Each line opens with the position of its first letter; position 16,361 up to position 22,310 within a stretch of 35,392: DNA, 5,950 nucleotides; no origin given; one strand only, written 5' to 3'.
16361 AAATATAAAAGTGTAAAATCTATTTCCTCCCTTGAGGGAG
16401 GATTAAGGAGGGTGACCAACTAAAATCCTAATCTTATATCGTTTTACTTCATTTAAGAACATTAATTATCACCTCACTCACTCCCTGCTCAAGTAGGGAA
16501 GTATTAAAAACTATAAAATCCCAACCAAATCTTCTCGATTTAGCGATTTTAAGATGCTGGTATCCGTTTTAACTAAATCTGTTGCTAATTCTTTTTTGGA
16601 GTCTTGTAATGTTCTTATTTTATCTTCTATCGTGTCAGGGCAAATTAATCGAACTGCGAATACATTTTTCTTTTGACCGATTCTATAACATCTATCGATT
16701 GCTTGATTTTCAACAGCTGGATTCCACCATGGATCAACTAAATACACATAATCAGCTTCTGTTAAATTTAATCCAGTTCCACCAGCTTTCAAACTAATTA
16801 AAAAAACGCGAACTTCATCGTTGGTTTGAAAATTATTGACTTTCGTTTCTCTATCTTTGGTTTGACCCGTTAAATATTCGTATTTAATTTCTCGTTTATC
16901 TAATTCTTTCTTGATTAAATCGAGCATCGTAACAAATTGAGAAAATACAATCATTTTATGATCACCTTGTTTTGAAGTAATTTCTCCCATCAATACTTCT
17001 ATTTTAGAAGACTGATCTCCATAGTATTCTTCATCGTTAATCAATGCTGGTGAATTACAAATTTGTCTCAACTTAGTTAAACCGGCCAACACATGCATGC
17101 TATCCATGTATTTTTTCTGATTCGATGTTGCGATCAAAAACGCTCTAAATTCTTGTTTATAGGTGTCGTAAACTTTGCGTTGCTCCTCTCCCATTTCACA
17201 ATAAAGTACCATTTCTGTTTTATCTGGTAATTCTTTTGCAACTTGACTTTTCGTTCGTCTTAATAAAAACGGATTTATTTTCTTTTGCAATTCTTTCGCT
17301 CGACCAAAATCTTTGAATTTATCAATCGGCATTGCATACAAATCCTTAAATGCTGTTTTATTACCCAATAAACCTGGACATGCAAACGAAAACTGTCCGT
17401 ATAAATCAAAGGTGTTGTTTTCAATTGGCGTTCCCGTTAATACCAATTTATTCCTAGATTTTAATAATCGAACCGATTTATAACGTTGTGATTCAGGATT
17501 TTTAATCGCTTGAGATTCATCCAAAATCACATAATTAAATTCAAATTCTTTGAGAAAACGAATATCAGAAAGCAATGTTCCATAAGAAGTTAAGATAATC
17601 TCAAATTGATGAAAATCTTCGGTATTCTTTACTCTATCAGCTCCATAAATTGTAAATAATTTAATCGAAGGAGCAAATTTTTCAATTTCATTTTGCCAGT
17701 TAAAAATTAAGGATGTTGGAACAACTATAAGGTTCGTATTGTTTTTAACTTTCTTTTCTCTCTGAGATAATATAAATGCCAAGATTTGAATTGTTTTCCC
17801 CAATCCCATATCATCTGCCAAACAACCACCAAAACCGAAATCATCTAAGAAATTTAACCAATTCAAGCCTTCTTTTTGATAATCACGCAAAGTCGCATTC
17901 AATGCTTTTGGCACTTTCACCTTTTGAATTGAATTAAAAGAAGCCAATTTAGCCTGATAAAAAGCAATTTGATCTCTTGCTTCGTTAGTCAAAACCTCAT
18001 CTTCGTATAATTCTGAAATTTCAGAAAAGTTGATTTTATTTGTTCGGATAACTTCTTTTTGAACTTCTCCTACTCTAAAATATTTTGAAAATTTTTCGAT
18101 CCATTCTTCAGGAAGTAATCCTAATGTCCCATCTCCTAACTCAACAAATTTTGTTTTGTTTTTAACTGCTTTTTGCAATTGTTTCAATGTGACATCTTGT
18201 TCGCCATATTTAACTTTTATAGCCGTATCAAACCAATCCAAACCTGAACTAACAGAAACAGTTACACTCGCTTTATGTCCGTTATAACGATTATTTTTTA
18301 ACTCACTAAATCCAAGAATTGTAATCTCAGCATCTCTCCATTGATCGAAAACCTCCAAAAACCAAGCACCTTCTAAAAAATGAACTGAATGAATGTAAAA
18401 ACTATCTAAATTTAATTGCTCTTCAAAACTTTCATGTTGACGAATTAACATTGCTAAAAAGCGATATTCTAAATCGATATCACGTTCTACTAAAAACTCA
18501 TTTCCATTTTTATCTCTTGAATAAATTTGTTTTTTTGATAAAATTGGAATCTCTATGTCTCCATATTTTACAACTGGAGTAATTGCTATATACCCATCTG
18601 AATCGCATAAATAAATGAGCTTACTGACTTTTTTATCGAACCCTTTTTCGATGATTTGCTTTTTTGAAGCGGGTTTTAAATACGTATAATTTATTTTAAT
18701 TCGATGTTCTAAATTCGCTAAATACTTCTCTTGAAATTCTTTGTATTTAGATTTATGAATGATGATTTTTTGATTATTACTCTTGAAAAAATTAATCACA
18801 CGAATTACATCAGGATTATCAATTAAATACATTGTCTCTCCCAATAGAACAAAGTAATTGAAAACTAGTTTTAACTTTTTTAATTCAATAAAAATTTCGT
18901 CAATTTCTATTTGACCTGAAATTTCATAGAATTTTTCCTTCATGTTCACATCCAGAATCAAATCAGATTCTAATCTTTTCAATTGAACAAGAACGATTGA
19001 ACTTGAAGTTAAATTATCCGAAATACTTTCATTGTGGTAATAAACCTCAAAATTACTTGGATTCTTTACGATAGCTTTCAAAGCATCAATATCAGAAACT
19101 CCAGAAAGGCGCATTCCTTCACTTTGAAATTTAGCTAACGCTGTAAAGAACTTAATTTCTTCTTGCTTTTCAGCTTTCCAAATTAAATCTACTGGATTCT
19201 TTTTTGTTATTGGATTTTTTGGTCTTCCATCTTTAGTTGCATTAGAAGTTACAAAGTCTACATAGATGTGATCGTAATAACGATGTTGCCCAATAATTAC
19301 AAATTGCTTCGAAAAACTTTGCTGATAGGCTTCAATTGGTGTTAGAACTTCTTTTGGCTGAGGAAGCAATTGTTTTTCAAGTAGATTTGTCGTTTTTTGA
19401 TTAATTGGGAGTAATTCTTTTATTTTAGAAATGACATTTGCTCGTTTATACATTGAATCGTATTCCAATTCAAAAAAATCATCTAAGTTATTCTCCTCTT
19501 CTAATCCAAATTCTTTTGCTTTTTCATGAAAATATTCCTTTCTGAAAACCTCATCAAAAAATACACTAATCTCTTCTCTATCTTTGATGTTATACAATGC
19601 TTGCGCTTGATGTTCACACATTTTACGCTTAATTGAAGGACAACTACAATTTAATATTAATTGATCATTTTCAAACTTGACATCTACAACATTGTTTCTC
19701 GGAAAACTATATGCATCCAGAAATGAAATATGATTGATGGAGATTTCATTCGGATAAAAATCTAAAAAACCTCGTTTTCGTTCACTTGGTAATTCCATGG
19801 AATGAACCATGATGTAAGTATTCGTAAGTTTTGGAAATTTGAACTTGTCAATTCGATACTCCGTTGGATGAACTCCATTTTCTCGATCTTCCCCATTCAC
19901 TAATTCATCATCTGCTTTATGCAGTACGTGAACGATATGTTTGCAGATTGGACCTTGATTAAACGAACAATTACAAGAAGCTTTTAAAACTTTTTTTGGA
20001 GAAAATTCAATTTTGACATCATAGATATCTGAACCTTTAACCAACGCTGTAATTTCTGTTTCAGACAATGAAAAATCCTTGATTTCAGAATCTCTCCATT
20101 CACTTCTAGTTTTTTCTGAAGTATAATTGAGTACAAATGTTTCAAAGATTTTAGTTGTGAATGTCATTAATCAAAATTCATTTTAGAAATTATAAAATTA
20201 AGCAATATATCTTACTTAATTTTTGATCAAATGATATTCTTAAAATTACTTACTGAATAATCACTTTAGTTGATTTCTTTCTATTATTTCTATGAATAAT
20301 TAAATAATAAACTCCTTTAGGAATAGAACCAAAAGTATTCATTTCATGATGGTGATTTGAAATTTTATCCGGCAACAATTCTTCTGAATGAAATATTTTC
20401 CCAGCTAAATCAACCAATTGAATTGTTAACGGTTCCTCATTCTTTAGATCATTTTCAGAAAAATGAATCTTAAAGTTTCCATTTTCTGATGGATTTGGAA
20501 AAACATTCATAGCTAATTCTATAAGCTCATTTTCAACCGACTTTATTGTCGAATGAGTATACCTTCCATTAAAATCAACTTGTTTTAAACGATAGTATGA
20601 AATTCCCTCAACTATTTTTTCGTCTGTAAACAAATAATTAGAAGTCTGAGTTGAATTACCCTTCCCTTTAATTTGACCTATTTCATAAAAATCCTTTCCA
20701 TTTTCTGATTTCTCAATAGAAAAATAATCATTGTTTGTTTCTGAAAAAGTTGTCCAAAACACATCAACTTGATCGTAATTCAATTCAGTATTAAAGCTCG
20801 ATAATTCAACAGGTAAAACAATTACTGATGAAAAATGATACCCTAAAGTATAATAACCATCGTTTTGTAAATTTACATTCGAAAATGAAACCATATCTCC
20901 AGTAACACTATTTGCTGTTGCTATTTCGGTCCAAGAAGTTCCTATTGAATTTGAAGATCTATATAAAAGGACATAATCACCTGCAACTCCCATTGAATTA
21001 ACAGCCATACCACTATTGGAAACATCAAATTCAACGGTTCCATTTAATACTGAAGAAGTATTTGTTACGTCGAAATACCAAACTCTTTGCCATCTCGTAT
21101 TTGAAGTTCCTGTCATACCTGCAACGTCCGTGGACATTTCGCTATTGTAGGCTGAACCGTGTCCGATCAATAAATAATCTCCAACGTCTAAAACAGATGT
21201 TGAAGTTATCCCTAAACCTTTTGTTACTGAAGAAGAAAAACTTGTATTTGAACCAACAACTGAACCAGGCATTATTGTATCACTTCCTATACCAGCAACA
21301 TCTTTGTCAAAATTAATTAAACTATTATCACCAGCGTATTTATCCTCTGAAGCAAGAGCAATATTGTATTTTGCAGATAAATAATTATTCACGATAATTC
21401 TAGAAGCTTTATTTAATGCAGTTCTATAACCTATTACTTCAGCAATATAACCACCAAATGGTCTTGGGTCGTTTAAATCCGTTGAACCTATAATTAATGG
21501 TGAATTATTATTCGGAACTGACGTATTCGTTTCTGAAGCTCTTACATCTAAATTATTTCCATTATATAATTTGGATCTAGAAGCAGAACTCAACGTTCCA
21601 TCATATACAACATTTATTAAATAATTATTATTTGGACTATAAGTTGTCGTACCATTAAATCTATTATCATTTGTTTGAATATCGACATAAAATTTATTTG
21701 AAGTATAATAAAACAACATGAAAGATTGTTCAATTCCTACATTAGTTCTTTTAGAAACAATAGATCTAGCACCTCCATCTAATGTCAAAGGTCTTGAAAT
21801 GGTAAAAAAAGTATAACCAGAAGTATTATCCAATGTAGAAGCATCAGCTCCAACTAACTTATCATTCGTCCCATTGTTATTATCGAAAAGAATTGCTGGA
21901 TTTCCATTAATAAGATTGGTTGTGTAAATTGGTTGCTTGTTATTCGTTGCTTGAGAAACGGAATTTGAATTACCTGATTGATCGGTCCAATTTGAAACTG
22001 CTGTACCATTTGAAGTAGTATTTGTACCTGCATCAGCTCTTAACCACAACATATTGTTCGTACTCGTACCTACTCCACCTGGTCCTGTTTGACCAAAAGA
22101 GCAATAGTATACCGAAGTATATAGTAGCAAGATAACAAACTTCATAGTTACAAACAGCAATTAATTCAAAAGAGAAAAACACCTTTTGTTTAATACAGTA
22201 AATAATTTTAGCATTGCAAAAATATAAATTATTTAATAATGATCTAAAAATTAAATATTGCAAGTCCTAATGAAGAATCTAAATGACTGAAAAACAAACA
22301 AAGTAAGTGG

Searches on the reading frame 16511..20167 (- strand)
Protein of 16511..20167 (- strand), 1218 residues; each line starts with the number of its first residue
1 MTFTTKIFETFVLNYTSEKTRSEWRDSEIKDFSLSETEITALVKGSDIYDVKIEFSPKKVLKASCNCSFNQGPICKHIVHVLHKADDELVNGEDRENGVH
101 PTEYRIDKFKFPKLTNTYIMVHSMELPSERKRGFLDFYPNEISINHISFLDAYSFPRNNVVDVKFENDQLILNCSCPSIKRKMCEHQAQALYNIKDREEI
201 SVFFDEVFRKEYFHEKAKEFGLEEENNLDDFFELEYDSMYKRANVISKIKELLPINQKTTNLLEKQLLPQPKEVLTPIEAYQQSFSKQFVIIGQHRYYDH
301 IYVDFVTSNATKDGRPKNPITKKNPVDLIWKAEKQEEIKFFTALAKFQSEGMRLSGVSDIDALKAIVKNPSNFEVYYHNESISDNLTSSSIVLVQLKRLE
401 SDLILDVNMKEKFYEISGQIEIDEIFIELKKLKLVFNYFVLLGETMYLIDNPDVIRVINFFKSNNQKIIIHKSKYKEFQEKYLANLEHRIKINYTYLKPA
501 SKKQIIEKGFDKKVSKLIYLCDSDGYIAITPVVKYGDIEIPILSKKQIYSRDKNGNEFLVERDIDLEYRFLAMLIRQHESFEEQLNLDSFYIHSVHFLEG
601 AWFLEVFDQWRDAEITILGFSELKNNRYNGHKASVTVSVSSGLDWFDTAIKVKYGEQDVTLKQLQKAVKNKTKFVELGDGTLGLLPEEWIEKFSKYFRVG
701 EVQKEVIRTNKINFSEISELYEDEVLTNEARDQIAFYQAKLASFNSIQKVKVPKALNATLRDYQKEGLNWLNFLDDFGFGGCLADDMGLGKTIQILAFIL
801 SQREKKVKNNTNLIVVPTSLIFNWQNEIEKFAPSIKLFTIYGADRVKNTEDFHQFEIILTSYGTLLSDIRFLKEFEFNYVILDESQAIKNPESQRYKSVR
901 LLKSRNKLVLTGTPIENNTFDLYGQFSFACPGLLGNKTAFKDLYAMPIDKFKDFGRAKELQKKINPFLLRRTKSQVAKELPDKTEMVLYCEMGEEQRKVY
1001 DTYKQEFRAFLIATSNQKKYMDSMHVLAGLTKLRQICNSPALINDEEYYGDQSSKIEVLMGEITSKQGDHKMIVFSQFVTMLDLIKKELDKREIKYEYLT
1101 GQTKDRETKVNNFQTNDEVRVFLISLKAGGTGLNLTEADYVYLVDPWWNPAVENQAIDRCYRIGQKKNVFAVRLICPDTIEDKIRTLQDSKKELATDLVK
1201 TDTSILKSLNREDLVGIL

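Call 96: search_protein_families(library=pfam, proteins=[window:16511-20167:-], max_evalue=0.00001)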
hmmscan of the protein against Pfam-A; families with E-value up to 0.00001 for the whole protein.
window:16511-20167:- (1218 aa): 6 families
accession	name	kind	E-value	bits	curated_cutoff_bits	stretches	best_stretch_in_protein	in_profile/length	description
PF00176.29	SNF2-rel_dom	-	1.3e-71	241.6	24.9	1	763-1041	1-289/290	SNF2-related domain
PF00271.37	Helicase_C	-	4.3e-24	85.3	23.5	1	1055-1164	2-110/110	Helicase conserved C-terminal domain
PF04851.21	ResIII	-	5.4e-10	39.9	22.5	1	759-915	3-163/164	Type III restriction enzyme, res subunit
PF08455.15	SNF2_assoc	-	6.4e-09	35.7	27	1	404-737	32-352/373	Bacterial SNF2 helicase associated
PF00270.35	DEAD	-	2.8e-08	34.1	26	1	786-917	22-163/167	DEAD/DEAH box helicase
PF04434.22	SWIM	-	1.1e-06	28.5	19.6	0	49-84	1-36/38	SWIM zinc finger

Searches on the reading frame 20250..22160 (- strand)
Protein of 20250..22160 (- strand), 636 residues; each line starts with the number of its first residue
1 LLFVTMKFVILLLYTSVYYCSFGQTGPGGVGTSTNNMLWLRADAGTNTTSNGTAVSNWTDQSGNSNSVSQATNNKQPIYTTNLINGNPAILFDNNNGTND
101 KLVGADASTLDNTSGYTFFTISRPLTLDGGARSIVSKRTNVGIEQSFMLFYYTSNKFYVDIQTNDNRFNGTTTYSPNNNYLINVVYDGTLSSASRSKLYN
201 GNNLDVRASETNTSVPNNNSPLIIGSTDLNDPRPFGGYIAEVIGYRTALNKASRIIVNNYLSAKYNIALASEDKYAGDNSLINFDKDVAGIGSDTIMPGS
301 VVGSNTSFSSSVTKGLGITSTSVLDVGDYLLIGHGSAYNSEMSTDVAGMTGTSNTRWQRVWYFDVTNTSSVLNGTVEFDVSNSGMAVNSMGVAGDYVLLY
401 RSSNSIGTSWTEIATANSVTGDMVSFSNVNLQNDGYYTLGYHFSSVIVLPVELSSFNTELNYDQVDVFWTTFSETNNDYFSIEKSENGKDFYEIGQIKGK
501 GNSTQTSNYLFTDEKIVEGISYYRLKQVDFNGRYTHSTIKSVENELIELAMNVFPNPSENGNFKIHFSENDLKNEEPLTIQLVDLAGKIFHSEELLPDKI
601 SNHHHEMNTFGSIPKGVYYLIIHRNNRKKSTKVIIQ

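Call 3: search_protein_families(library=pfam, proteins=[window:20250-22160:-], max_evalue=0.1)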
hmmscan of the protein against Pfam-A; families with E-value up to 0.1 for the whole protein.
window:20250-22160:- (636 aa): 1 family
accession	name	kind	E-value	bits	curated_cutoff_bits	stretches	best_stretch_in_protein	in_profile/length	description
PF18962.6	Por_Secre_tail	-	3.9e-08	33.9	27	1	553-635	1-75/75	Secretion system C-terminal sorting domain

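Call 4: search_protein_families(library=ncbifam, proteins=[window:20250-22160:-], max_evalue=0.1)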
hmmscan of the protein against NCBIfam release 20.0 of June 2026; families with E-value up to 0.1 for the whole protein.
window:20250-22160:- (636 aa): 1 family
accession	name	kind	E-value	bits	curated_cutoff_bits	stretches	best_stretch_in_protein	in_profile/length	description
TIGR04183.1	Por_Secre_tail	domain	9.3e-09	35.2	23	1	553-636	1-72/72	T9SS type A sorting domain-containing protein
